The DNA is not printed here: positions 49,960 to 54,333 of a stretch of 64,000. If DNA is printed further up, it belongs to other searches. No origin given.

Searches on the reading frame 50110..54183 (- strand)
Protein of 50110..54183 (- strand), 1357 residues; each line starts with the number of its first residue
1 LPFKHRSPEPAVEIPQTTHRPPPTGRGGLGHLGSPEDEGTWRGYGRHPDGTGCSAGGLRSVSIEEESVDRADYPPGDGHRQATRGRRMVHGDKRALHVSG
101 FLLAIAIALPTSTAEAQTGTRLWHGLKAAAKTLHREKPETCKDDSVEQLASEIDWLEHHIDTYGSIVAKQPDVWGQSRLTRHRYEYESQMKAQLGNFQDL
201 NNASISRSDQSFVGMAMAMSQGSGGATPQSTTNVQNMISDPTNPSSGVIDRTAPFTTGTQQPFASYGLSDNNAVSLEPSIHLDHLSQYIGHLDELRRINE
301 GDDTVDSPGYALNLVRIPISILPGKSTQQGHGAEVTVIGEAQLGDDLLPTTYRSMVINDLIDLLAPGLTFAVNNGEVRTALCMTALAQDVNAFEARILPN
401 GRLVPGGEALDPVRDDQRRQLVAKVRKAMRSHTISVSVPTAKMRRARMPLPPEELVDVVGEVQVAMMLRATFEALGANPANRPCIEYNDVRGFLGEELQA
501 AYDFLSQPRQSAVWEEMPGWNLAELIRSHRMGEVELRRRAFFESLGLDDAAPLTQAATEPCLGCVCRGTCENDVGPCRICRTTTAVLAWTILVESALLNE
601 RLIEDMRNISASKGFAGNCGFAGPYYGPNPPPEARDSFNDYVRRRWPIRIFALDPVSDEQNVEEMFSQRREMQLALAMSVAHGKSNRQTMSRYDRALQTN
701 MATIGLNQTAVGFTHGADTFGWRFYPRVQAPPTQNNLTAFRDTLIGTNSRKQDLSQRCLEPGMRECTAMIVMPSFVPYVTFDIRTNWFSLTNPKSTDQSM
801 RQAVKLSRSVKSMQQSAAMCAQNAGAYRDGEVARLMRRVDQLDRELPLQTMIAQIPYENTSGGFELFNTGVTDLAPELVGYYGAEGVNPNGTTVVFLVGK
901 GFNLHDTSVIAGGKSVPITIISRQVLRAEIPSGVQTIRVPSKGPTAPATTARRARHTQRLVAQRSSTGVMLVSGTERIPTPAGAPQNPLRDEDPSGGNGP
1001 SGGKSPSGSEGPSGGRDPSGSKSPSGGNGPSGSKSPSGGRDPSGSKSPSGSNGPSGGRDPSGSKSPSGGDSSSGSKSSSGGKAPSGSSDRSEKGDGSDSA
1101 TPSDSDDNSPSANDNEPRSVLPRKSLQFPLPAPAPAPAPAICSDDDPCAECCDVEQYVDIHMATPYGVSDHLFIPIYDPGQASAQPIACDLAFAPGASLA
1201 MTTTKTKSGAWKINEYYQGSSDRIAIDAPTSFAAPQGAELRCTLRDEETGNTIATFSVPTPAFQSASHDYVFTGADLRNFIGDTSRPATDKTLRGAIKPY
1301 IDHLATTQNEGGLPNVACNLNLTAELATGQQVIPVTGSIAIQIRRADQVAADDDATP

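Call 59: search_protein_families(library=pfam, proteins=[window:50110-54183:-], max_evalue=0.001)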
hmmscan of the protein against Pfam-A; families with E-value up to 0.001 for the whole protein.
window:50110-54183:- (1357 aa): 0 families
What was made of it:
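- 50110..54183 (-): Convergent 1357-aa gene with no family match. It forms the right border of the hotspot. No Pfam match (call 59).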
